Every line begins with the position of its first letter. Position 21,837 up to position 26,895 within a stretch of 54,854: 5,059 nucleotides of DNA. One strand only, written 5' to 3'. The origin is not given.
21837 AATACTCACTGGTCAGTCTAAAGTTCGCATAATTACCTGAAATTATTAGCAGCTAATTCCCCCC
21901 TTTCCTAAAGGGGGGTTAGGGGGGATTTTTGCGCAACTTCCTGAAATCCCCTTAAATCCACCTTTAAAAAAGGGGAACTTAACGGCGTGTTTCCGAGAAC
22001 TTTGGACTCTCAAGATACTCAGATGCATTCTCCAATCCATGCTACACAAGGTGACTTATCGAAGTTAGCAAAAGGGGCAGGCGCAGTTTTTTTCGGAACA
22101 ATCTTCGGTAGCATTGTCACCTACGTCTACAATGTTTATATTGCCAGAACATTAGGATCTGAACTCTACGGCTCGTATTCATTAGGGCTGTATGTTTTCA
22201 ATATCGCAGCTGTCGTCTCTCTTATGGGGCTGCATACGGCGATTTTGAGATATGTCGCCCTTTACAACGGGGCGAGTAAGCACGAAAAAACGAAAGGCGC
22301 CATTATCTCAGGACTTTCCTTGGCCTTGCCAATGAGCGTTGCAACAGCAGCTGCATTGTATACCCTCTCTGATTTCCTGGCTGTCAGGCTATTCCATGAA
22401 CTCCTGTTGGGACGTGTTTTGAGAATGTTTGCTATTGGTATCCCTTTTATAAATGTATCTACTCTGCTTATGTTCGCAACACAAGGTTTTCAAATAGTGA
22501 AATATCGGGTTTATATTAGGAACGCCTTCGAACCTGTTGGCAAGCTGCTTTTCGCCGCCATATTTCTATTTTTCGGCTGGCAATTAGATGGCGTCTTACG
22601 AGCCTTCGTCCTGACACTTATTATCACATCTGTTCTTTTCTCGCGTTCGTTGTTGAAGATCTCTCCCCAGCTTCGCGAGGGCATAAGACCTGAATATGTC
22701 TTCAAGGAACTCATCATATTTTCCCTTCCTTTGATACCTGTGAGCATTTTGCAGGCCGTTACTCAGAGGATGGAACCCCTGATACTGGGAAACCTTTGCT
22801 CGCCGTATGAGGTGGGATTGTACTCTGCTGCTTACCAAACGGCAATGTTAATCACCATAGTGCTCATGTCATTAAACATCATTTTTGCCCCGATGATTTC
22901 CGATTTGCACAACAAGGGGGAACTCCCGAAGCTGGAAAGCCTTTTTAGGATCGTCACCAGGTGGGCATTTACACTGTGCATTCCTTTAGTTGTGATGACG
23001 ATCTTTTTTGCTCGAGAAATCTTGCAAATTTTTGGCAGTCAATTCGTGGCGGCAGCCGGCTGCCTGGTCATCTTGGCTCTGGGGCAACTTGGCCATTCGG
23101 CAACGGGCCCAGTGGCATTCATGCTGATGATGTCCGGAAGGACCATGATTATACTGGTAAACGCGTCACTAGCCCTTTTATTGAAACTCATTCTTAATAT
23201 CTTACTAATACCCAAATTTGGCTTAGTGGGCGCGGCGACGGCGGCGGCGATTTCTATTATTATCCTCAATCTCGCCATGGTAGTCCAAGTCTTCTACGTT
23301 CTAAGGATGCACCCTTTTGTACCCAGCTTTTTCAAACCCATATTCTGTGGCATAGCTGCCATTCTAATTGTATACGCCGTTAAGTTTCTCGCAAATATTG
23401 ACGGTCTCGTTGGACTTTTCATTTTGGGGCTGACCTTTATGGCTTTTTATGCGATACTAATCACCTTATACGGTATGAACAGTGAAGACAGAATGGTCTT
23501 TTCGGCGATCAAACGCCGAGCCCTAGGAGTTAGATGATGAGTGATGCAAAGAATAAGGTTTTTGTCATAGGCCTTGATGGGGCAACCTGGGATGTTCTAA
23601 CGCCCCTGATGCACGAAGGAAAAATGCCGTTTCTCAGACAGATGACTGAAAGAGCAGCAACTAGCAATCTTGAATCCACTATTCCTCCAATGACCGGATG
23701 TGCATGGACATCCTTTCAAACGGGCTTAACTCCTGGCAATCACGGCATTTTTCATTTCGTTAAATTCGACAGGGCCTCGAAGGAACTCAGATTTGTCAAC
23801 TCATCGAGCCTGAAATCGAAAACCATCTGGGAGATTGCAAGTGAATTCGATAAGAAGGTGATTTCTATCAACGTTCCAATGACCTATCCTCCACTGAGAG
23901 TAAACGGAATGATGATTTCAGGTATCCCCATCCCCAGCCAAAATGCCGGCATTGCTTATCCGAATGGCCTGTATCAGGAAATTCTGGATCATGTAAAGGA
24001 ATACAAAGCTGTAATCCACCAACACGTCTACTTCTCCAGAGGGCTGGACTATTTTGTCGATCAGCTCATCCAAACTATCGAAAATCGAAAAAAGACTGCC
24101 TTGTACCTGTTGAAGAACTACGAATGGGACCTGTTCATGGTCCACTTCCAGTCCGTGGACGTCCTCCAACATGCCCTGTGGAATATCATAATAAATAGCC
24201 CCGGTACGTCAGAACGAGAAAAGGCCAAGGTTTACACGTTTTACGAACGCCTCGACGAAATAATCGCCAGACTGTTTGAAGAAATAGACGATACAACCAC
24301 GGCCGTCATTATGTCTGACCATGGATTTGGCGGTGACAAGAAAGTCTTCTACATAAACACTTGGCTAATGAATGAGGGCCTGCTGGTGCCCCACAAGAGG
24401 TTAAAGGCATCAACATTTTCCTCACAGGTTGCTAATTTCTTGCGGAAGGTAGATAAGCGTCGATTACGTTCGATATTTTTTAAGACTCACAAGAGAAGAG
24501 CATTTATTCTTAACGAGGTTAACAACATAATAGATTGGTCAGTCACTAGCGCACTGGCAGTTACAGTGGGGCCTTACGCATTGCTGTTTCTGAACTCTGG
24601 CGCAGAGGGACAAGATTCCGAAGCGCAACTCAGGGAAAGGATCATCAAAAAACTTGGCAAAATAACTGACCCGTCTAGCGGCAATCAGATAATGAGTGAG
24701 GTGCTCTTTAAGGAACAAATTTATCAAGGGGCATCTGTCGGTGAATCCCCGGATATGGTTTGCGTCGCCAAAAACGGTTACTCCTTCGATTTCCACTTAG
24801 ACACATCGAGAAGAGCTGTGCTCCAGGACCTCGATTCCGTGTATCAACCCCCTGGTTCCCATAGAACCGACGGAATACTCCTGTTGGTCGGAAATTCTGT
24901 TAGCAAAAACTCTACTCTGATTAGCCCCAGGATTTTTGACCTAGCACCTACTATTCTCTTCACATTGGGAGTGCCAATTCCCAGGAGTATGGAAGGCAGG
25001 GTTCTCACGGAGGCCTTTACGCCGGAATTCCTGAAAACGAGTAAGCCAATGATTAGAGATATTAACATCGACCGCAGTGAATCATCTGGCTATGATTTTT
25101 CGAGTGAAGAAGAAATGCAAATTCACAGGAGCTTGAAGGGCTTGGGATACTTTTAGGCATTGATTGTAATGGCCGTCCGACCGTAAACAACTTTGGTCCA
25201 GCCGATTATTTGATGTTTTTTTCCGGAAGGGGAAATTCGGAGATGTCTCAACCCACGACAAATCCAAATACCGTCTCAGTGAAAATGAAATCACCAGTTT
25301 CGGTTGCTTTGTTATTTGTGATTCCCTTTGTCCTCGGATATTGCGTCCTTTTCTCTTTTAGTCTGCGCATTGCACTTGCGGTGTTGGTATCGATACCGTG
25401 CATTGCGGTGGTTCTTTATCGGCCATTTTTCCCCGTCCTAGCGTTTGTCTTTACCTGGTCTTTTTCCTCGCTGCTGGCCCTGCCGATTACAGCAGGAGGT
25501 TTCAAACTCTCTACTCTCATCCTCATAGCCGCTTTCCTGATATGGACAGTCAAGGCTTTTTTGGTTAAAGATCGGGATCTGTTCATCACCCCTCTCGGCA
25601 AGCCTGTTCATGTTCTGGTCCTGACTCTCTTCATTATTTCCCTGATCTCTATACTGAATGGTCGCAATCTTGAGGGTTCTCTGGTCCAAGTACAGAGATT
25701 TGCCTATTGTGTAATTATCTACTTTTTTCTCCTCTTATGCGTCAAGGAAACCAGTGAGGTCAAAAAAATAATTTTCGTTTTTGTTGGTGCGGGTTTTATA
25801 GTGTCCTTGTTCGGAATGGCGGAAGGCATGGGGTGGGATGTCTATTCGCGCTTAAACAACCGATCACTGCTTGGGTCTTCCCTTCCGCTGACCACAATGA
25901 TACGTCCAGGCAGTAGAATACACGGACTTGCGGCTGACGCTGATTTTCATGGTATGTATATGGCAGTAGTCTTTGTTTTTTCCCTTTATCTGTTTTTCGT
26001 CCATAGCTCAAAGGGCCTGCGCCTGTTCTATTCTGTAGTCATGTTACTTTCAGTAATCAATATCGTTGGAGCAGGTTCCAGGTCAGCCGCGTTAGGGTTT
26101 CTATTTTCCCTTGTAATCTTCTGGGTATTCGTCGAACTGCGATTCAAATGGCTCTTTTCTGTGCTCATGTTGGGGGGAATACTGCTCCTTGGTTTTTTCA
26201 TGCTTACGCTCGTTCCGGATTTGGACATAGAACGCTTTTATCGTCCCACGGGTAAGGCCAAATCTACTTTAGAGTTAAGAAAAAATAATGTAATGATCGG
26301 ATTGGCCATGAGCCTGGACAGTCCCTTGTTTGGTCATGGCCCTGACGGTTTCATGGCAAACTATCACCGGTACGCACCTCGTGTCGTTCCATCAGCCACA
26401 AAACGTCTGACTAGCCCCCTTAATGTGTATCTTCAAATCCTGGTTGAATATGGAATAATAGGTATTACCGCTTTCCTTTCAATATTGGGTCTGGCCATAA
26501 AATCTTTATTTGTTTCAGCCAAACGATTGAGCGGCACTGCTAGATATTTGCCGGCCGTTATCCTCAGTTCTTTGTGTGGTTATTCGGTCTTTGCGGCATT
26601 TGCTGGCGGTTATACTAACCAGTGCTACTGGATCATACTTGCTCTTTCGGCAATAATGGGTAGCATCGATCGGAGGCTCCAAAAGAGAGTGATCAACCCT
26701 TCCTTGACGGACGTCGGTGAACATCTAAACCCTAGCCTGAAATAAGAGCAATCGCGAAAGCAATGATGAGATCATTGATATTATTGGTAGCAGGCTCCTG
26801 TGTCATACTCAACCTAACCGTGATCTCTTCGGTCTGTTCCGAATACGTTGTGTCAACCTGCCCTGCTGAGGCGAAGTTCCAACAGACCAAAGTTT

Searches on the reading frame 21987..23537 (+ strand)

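Call 58: search_protein_families(library=pfam, proteins=[window:21987-23537:+])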
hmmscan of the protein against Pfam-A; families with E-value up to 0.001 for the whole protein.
window:21987-23537:+ (516 aa): 3 families
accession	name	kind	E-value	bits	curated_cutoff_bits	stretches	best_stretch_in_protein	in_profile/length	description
PF01943.22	Polysacc_synt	-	3.8e-19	69.6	28.2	1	27-308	1-274/274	Polysaccharide biosynthesis protein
PF13440.11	Polysacc_synt_3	-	1e-13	51.6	23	1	52-355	2-290/293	Polysaccharide biosynthesis protein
PF01554.23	MatE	-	7.3e-11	42.5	24.9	2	248-405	1-160/161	MatE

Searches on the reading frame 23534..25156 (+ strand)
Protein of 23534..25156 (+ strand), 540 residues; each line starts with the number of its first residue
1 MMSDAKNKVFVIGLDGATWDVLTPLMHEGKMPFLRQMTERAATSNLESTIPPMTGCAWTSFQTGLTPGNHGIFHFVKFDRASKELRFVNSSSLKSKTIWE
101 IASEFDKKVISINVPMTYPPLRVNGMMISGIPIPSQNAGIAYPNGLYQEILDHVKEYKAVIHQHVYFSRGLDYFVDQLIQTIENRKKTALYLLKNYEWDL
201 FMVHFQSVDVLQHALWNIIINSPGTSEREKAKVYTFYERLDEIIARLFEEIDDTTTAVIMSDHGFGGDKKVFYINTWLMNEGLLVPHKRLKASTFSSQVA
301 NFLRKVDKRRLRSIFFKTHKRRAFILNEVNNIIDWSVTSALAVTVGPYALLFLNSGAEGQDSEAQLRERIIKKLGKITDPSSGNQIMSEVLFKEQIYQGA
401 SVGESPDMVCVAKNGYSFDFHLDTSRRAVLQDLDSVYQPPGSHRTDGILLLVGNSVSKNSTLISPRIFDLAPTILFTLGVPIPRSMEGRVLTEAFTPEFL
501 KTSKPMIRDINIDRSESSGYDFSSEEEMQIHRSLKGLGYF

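Call 59: search_protein_families(library=pfam, proteins=[window:23534-25156:+])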
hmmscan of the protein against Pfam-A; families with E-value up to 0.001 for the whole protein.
window:23534-25156:+ (540 aa): 1 family
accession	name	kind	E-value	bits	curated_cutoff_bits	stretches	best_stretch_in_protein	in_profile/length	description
PF01663.27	Phosphodiest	-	3.4e-39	135.8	23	1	9-421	1-326/342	Type I phosphodiesterase / nucleotide pyrophosphatase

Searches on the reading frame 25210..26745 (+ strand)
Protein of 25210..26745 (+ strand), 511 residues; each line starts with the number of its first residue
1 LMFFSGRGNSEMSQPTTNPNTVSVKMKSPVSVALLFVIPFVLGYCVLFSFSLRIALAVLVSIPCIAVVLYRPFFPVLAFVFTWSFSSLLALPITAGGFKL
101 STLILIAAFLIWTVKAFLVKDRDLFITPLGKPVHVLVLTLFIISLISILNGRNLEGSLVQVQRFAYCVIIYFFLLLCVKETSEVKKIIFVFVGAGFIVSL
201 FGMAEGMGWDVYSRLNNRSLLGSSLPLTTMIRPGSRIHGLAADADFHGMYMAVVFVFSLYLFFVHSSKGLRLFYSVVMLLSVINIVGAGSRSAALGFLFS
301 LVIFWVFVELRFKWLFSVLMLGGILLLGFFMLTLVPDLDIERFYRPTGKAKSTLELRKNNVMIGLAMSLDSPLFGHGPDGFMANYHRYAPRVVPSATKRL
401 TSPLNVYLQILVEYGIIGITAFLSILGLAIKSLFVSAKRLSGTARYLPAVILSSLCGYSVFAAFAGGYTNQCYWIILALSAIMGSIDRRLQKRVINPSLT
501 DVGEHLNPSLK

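Call 59: search_protein_families(library=pfam, proteins=[window:25210-26745:+])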
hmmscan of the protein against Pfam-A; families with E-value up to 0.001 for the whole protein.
window:25210-26745:+ (511 aa): 1 family
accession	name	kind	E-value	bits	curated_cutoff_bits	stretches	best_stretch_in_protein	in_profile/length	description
PF04932.20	Wzy_C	-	6.1e-18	65.5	31.7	1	277-423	2-149/149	O-Antigen ligase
